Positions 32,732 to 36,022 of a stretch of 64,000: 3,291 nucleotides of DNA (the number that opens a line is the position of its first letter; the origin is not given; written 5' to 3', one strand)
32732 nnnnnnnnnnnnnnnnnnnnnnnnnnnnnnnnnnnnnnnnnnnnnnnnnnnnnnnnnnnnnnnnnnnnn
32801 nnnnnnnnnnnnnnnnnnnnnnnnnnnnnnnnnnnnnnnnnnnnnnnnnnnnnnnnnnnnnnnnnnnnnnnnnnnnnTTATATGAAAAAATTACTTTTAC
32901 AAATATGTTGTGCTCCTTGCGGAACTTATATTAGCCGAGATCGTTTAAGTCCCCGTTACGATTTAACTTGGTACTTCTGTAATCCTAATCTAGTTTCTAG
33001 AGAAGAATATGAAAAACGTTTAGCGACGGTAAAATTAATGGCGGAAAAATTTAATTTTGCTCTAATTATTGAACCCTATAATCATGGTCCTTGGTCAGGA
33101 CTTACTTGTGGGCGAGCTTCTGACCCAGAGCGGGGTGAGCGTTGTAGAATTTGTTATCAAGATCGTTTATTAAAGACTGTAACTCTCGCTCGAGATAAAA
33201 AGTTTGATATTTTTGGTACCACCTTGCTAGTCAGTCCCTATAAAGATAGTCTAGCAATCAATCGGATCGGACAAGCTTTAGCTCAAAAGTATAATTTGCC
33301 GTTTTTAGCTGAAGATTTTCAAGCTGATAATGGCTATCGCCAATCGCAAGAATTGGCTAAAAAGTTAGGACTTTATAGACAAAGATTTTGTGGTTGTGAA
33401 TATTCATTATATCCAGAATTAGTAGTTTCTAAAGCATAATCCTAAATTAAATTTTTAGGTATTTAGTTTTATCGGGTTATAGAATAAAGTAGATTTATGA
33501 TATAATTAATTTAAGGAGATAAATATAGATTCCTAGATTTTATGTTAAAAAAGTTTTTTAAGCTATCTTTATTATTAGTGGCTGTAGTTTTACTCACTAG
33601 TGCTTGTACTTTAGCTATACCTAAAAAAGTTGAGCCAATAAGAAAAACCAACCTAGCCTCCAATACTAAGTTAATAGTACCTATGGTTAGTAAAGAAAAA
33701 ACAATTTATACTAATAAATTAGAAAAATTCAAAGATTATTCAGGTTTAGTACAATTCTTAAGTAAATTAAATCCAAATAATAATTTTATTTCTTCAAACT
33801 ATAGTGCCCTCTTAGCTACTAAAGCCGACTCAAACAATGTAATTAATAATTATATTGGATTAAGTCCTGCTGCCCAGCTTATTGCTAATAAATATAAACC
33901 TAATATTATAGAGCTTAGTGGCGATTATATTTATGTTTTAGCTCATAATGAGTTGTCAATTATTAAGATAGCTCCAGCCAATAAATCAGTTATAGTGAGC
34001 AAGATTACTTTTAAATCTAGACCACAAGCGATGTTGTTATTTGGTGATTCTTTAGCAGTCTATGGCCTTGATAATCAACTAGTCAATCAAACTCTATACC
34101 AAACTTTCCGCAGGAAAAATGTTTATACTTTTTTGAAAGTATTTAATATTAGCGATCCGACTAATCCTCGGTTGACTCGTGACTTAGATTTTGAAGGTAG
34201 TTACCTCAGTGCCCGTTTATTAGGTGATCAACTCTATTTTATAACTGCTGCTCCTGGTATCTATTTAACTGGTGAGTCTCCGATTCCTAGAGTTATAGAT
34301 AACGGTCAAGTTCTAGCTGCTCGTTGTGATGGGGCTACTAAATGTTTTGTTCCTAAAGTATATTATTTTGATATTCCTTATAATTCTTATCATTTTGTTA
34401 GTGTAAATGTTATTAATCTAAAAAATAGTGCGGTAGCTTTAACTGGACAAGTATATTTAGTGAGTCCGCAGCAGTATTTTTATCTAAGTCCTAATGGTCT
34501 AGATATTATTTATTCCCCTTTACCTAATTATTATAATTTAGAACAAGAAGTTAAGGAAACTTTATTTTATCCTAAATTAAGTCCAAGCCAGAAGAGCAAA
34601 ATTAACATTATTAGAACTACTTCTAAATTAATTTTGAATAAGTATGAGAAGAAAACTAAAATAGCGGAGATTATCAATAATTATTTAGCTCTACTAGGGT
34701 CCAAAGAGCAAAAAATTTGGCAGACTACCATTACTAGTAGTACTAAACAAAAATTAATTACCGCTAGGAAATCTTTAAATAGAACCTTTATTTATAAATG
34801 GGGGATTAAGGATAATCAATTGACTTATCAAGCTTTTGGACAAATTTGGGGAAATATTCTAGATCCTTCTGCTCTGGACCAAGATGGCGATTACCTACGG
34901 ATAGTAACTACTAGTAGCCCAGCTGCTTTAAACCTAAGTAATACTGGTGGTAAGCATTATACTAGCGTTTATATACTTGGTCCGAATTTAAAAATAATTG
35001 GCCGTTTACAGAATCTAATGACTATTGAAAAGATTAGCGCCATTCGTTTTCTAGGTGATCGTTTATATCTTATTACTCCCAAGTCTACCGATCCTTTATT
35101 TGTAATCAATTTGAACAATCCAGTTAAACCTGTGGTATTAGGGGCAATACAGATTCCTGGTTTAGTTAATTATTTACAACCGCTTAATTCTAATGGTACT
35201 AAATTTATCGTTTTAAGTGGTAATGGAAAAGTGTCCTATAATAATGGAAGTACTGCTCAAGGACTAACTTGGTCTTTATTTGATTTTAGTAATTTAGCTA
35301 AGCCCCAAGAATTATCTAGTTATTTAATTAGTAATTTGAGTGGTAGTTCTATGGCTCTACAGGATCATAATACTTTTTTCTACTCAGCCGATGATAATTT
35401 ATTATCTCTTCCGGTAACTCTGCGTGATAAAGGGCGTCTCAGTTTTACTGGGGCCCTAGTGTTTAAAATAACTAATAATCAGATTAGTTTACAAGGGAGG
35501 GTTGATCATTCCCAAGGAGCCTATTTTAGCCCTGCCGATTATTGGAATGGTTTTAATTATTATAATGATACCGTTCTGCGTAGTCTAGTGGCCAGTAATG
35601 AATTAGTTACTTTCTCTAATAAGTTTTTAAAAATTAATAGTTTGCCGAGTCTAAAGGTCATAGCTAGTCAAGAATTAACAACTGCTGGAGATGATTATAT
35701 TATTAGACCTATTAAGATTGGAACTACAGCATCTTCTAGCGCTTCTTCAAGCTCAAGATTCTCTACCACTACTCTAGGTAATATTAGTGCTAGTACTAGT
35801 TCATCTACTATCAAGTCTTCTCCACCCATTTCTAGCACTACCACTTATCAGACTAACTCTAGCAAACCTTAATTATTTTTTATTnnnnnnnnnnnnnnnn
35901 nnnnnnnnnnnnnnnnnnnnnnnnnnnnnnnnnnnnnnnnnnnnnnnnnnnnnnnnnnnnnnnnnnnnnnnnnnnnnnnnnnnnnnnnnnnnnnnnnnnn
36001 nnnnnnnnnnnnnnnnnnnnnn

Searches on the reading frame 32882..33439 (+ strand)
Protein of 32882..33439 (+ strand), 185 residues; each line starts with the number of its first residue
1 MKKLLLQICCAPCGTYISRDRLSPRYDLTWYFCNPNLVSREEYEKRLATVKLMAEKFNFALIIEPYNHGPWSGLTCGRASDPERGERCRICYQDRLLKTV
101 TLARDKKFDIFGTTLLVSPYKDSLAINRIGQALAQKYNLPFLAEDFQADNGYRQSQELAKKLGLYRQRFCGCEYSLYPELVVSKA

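Call 22: search_protein_families(library=pfam, max_evalue=0.00001, proteins=[window:32882-33439:+])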
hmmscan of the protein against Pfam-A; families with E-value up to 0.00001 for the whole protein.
window:32882-33439:+ (185 aa): 1 family
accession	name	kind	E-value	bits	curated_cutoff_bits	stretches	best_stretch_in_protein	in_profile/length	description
PF02677.20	QueH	-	5e-56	190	23.5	1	4-176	1-173/175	Epoxyqueuosine reductase QueH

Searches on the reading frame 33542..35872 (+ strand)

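Call 22: search_protein_families(library=pfam, max_evalue=0.00001, proteins=[window:33542-35872:+])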
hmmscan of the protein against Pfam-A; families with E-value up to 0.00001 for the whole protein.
window:33542-35872:+ (776 aa): 1 family
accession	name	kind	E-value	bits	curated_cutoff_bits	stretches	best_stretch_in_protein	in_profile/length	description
PF09826.15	Beta_propel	-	2.3e-86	291.1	22.4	1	120-702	14-493/495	Beta propeller domain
